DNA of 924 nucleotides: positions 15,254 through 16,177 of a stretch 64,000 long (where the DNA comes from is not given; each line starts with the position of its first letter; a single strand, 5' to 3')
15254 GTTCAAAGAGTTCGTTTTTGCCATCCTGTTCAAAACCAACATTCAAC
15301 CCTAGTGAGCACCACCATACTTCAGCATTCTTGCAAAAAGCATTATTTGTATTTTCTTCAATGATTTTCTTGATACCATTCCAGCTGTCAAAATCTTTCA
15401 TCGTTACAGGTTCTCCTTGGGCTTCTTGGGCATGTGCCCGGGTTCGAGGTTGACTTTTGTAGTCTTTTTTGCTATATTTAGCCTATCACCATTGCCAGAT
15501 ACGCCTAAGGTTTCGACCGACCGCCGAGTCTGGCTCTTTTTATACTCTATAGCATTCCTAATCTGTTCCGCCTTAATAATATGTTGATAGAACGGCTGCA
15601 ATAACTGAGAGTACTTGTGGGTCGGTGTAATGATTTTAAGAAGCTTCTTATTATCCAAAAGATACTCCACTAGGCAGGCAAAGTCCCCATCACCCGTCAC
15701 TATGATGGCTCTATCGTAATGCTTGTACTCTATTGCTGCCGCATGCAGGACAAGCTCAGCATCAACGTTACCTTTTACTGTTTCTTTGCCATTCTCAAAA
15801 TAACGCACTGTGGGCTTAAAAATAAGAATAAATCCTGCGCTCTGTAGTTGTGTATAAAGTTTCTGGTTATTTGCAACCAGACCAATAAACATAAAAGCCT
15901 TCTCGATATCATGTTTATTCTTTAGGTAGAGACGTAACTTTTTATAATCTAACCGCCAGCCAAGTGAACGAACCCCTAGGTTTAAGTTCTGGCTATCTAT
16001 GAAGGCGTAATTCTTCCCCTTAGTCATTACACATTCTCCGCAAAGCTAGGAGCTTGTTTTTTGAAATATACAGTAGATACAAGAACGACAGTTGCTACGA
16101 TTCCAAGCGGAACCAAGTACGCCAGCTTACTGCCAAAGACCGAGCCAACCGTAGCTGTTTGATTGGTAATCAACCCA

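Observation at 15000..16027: NYN-domain protein + MazF/PemK-like protein inserted between wzm and wzt: a two-nuclease module with no recognisable antitoxin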

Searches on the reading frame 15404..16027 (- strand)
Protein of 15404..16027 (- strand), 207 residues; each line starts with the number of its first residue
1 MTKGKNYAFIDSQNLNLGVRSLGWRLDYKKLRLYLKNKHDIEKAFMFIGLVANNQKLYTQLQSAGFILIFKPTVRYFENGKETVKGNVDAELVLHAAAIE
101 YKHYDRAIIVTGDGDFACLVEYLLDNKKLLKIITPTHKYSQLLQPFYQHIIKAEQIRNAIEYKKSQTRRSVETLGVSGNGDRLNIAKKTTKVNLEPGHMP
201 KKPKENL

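Call 3: search_protein_families(library=pfam, proteins=[window:15404-16027:-], max_evalue=0.1)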
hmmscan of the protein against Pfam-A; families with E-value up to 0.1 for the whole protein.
window:15404-16027:- (207 aa): 3 families
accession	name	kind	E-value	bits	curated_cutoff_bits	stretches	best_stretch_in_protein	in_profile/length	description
PF01936.24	NYN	-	1.9e-15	58.1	24.2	1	9-138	5-129/145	NYN domain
PF23356.2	TPR_PEP5_VPS11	-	0.059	13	27.5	0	24-78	109-162/354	PEP5/VPS11 Clathrin repeat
PF14593.12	PH_3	-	0.094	13.1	25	0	46-103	14-69/104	PH domain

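Call 4: search_protein_families(library=ncbifam, proteins=[window:15404-16027:-], max_evalue=0.1)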
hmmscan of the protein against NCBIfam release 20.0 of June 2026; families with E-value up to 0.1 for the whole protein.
window:15404-16027:- (207 aa): 0 families

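Call 5: search_protein_families(library=padloc, proteins=[window:15404-16027:-], max_evalue=1)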
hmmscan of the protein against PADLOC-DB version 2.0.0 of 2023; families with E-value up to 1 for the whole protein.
window:15404-16027:- (207 aa): 2 families
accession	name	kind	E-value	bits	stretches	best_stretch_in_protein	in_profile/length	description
PDLC01154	NYN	-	1.2e-11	42.5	1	9-162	151-305/310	"LabA-like protein, NYN family nuclease"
PDLC04163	HEC-09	-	0.0021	15.8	1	87-146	109-167/203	-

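Call 8: find_homologous_proteins(query=window:15404-16027:-)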
Query window:15404-16027:- (207 aa): 7931 proteins with E <= 0.001 among 8000 candidates; the best 120 are listed.
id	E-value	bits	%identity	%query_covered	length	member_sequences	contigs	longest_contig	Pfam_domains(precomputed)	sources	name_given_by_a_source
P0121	3.3e-133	459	100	100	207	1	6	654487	PF01936.25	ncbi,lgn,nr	ncbi:NYN domain-containing protein [Candidatus Saccharibacteria bacterium]|nr:NYN domain-containing 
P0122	2.3e-100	352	82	91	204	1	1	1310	PF01936.25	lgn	-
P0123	7.9e-99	347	82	90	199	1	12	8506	PF01936.25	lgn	-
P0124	1.3e-95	337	77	93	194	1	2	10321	PF01936.25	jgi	-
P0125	3.6e-95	335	76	93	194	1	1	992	PF01936.25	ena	-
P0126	5.8e-95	334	81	85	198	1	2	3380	PF01936.25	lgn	-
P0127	7.1e-95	334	79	91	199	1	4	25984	PF01936.25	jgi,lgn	-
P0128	8.6e-95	334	79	91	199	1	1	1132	PF01936.25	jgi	-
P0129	2.0e-94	333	76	93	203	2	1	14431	PF01936.25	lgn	-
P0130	2.1e-94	333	76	95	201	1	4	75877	PF01936.25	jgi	jgi:uncharacterized LabA/DUF88 family protein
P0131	1.4e-93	330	73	95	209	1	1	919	PF01936.25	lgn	-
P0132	1.8e-93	330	75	92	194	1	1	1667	PF01936.25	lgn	-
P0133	7.9e-93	327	75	93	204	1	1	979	PF01936.25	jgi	jgi:uncharacterized LabA/DUF88 family protein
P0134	9.9e-93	327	78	91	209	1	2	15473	PF01936.25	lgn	-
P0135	1.5e-92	327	77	91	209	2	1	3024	PF01936.25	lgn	-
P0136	5.3e-92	325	74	92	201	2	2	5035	PF01936.25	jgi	-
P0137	6.8e-92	324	77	91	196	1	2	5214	PF01936.25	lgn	-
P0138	1.4e-91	323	76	92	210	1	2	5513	PF01936.25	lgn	-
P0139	1.7e-91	323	69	96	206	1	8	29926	PF01936.25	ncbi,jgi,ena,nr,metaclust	ncbi:hypothetical protein A3D14_00820 [Candidatus Saccharibacteria bacterium RIFCSPHIGHO2_02_FULL_47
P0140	2.5e-91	323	74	95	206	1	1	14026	PF01936.25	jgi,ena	-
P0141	2.5e-91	323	70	96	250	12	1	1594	PF01936.25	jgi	-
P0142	3.9e-91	322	72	92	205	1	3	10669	PF01936.25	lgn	-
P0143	4.0e-91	322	74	92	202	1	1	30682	PF01936.25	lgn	-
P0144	4.6e-91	322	77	91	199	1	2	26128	PF01936.25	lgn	-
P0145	1.4e-90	320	72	97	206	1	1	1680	PF01936.25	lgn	-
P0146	1.4e-90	320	71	100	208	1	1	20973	PF01936.25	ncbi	-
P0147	2.1e-90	320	74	88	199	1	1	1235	PF01936.25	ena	-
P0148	3.2e-90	319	72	93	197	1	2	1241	PF01936.25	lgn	-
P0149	6.0e-90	318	70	96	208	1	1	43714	PF01936.25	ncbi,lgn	ncbi:hypothetical protein BH23PAT2_BH23PAT2_00830 [soil metagenome]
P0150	1.6e-89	317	73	91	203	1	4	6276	PF01936.25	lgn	-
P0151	2.2e-89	316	70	98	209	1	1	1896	PF01936.25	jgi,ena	-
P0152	2.3e-89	316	73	90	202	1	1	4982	PF01936.25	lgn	-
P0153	2.8e-89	316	71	93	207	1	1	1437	PF01936.25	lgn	-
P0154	7.8e-89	314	75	93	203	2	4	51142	PF01936.25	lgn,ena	-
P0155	1.1e-88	314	72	91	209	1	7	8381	PF01936.25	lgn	-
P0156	1.6e-88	313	74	93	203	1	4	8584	PF01936.25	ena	-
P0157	1.7e-88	313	74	93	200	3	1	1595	PF01936.25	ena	-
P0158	2.5e-88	313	76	88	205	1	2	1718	PF01936.25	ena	-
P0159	3.9e-88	312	74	90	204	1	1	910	PF01936.25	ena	-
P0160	4.2e-88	312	72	95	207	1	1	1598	PF01936.25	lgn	-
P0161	5.0e-88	312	73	92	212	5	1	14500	PF01936.25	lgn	-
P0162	2.3e-87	310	73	90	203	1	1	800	PF01936.25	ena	-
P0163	2.7e-87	309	73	91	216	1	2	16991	PF01936.25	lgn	-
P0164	3.9e-87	309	78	86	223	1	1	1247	PF01936.25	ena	-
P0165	3.9e-87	309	70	91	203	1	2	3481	PF01936.25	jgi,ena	-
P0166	5.0e-87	309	71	93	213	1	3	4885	PF01936.25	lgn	-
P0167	6.1e-87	308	74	90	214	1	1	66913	PF01936.25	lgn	-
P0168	9.4e-87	308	74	89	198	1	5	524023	PF01936.25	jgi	jgi:uncharacterized LabA/DUF88 family protein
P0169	1.0e-86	308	67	97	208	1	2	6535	PF01936.25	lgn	-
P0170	1.0e-86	308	76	85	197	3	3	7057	PF01936.25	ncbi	-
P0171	1.1e-86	307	71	90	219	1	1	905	PF01936.25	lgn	-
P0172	2.2e-86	306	68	98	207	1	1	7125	PF01936.25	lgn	-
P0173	2.4e-86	306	71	92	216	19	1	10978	PF01936.25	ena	-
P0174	2.6e-86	306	71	92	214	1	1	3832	PF01936.25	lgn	-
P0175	3.4e-86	306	72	89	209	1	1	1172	PF01936.25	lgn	-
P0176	5.0e-86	305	72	91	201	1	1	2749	PF01936.25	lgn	-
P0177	5.5e-86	305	69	93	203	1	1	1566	PF01936.25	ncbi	-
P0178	6.9e-86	305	71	91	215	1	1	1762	PF01936.25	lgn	-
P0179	7.3e-86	305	71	92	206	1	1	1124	PF01936.25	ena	-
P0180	1.2e-85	304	72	92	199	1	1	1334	PF01936.25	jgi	jgi:uncharacterized LabA/DUF88 family protein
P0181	1.7e-85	304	70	93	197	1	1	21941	PF01936.25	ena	-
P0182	1.8e-85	303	77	85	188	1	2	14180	PF01936.25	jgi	jgi:uncharacterized LabA/DUF88 family protein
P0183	2.1e-85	303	69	95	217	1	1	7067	PF01936.25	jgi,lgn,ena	-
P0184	2.6e-85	303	67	95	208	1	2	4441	PF01936.25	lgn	-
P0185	2.8e-85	303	71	92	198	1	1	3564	PF01936.25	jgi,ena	-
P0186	3.4e-85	303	70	92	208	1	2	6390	PF01936.25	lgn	-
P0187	4.6e-85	302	69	93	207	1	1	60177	PF01936.25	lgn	-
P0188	7.3e-85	301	70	91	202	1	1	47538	PF01936.25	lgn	-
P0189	1.1e-84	301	69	97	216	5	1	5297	PF01936.25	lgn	-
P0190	1.6e-84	300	68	92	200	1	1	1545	PF01936.25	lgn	-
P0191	1.9e-84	300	67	99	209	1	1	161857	PF01936.25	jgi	jgi:uncharacterized LabA/DUF88 family protein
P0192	2.3e-84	300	71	91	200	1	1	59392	PF01936.25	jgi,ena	jgi:uncharacterized LabA/DUF88 family protein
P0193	2.8e-84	300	73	92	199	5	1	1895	PF01936.25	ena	-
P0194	3.6e-84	299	67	97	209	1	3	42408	PF01936.25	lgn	-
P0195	4.2e-84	299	70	93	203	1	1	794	PF01936.25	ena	-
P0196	6.1e-84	298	68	93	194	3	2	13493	PF01936.25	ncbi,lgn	-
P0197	7.3e-84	298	69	93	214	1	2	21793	PF01936.25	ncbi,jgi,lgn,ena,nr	ncbi:MAG TPA: NYN domain-containing protein [Patescibacteria group bacterium]|jgi:uncharacterized La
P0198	8.3e-84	298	67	96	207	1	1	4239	PF01936.25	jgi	jgi:uncharacterized LabA/DUF88 family protein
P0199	1.1e-83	298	72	91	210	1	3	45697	PF01936.25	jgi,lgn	jgi:uncharacterized LabA/DUF88 family protein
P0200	3.7e-83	296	70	91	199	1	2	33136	PF01936.25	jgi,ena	-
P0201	3.7e-83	296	70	93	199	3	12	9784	PF01936.25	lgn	-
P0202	5.4e-83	295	69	90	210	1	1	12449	PF01936.25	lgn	-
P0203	6.3e-83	295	67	92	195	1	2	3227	PF01936.25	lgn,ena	-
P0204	1.0e-82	294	69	90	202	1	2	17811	PF01936.25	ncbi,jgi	jgi:uncharacterized LabA/DUF88 family protein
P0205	1.1e-82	294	69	93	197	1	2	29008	PF01936.25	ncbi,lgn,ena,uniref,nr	ncbi:MAG: Uncharacterized protein CEO22_249 [Candidatus Berkelbacteria bacterium Gr01-1014_85]|unire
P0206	1.3e-82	294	66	97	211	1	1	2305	PF01936.25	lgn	-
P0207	1.6e-82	294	70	93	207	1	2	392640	PF01936.25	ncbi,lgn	-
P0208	3.1e-81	290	69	87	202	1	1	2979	PF01936.25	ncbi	-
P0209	6.0e-81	289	78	78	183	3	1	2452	PF01936.25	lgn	-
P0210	1.2e-80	288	69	88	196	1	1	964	PF01936.25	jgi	jgi:uncharacterized LabA/DUF88 family protein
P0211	2.4e-80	287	64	90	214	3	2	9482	PF01936.25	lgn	-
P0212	4.5e-80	286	75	84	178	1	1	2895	PF01936.25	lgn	-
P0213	5.3e-80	286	66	92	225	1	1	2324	PF01936.25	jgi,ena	-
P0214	7.1e-80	285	68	91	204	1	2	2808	PF01936.25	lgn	-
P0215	8.2e-80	285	76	78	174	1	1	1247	PF01936.25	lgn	-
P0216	1.6e-79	284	66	90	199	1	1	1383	PF01936.25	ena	-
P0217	2.1e-79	284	64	93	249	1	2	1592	PF01936.25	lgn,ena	-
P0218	2.8e-79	283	76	77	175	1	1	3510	PF01936.25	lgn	-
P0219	4.3e-79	283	76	77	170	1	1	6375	PF01936.25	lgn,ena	-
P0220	6.6e-79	282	76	78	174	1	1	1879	PF01936.25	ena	-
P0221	1.1e-78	281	73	80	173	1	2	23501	PF01936.25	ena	-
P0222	1.3e-78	281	64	93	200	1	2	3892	PF01936.25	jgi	jgi:uncharacterized LabA/DUF88 family protein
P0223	1.6e-78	281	76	77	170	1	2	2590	PF01936.25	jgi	-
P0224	1.8e-78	281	70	87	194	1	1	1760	PF01936.25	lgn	-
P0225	1.9e-78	281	66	91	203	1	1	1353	PF01936.25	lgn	-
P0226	1.9e-78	281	75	77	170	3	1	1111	PF01936.25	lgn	-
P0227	3.7e-78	280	74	77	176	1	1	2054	PF01936.25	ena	-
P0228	4.6e-78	279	70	88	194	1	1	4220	PF01936.25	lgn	-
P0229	5.2e-78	279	74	80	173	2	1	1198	PF01936.25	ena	-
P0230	5.4e-78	279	74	77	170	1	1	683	PF01936.25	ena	-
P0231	5.8e-78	279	76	77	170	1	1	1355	PF01936.25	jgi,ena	-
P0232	6.5e-78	279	66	92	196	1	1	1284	PF01936.25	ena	-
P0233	7.7e-78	279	65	93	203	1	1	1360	PF01936.25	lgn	-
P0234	8.3e-78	278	74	79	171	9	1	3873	PF01936.25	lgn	-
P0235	9.1e-78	278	62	93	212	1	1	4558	PF01936.25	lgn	-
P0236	9.7e-78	278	75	77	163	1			PF01936.25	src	-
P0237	1.1e-77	278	74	77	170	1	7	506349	PF01936.25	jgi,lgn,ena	-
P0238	1.2e-77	278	66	90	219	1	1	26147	PF01936.25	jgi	jgi:uncharacterized LabA/DUF88 family protein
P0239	1.4e-77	278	74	79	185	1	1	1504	PF01936.25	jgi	jgi:uncharacterized LabA/DUF88 family protein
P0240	1.5e-77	278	71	80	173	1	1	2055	PF01936.25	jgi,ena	-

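Call 25: find_related_loci(query=A2, collection=metagenome_contigs, flank=4000)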
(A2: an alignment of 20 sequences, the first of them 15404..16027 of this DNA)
Query A2 (207 aa) in metagenome_contigs; peptide patterns used: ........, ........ (x = any residue, [..] = any of these).
600 stretches matched a pattern (row limit reached: there are more); 579 encode a relative of the query (tblastn E <= 1e-3); the best 80 are kept; 80 distinct loci.
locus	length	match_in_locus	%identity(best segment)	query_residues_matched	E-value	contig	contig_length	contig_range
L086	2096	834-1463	69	2-198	1e-99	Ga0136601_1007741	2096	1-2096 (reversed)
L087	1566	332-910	69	1-193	1e-97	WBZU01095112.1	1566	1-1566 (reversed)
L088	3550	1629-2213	70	1-197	7e-92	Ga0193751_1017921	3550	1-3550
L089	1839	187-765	68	1-193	4e-96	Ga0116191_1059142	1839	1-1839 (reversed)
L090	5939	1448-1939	71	6-178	1e-83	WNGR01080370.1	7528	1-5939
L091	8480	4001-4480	74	6-165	5e-82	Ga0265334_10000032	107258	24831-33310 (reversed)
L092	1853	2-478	74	7-165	1e-85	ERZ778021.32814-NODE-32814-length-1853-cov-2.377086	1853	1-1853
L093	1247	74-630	74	1-186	7e-88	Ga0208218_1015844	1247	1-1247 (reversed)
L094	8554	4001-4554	72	2-186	3e-82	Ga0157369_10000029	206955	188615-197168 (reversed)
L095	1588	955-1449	70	1-165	2e-85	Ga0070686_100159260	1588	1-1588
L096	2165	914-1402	71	3-165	2e-82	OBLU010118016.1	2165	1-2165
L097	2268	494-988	68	1-165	2e-81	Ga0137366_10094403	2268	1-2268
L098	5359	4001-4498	69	2-167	1e-78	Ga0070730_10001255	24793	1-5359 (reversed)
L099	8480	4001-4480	73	6-165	9e-79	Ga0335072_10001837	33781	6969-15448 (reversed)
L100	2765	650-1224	69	2-193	9e-80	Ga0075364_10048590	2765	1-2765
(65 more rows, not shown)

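Call 67: predict_structure(alignment_id=A2)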
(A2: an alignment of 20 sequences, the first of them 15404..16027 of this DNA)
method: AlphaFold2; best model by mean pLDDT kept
length: 207 residues; sequences in the alignment: 20
mean_pLDDT: 76.2   pTM: 0.68
mean pLDDT of the five models: 76.2, 73.6, 71.9, 71.7, 71.5
residues with pLDDT >= 90: 86; 70-90: 49; 50-70: 32; < 50: 40
segments of 3 or more residues with pLDDT < 50: 166-194, 196-200, 202-204
pLDDT, mean of each block of 10 residues (from residue 1): 78 87 91 95 90 87 91 68 58 68 90 87 93 91 94 92 59 38 42 45 47
secondary structure, 60 per line:
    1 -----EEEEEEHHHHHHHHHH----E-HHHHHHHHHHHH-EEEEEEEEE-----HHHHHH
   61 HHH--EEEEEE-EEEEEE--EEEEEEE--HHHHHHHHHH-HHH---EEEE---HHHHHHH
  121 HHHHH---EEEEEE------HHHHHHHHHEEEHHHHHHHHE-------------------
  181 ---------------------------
elements in order: E6-11 H12-21 H28-39 E41-49 H55-63 E66-71 E73-78 E81-87 H90-99 E107-110 H114-125 E129-134 H141-149 E150-152 H153-160

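Call 71: fold_search(model_id=the predicted structure, library=pdb)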
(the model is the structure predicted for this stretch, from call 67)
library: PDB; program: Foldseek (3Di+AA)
matches with E <= 10: 1594; with E <= 0.001: 2
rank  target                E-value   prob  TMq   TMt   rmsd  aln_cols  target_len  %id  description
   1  2qip                  6.1e-09  1.00  0.61  0.76   3.2       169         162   21  Crystal structure of a protein of unknown function VPA0982 from Vibrio parahaemolyticus RIMD 2210633 (released 2007-07-24)
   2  5yaa_C                7.3e-04  1.00  0.50  0.66   5.0       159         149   14  Crystal structure of Marf1 NYN domain from Mus musculus (released 2018-10-03)
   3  5yaa_A                1.0e-03  1.00  0.51  0.67   5.3       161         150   14  Crystal structure of Marf1 NYN domain from Mus musculus (released 2018-10-03)
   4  2r8e_A                1.6e-03  1.00  0.42  0.48   5.4       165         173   11  Crystal structure of YrbI from Escherichia coli in complex with Mg (released 2008-09-23)
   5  8il0                  3.4e-03  1.00  0.40  0.22   5.8       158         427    9  Crystal structure of LmbT from Streptomyces lincolnensis NRRL ISP-5355 (released 2023-09-20)
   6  4lgv_B                5.1e-03  0.97  0.37  0.20   7.1       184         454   12  X-ray crystal structure of Glucose-6-phosphate 1-dehydrogenase from Mycobacterium avium (released 2013-07-24)
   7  4lgv_D                6.2e-03  0.92  0.34  0.19  11.9       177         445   11  X-ray crystal structure of Glucose-6-phosphate 1-dehydrogenase from Mycobacterium avium (released 2013-07-24)
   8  2qx7_A                7.0e-03  0.93  0.34  0.25   8.2       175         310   14  Structure of Eugenol Synthase from Ocimum basilicum (released 2008-01-15)
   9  4ybr_B                1.0e-02  0.92  0.37  0.39   7.0       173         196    9  Structure of Mycobacterium tuberculosis NadD in complex with NADP, P21212 (released 2016-02-03)
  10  3ewi_A                1.1e-02  0.98  0.39  0.49   4.9       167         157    7  Structural analysis of the C-terminal domain of murine CMP-Sialic acid Synthetase (released 2009-08-18)
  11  8ixq_A                1.2e-02  0.91  0.39  0.22   7.4       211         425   14  Structure of glycosyltransferase LmbT in complex with GDP and ergothioneine (released 2024-04-03)
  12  5zer_A                1.3e-02  0.97  0.41  0.26   7.8       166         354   11  UDP Glucose alpha tetrahydrobiopterin glycosyltransferase from Synechococcus species PCC 7942 - BH2 complex form (released 2019-03-06)
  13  3mmx_D                1.6e-02  0.90  0.32  0.35   7.7       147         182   12  Bacillus anthracis NadD (baNadD) in complex with compound 1_02_3 (released 2010-07-28)
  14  1rku_A                1.7e-02  0.77  0.35  0.35  16.0       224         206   12  Crystal Structure of ThrH gene product of Pseudomonas Aeruginosa (released 2004-03-30)
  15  7eth_A                1.7e-02  0.23  0.19  0.16  14.7       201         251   12  Crystal structure of AbHpaI-Zn-pyruvate-propionaldehyde complex, Class II aldolase, HpaI from Acinetobacter baumannii (released 2021-11-03)
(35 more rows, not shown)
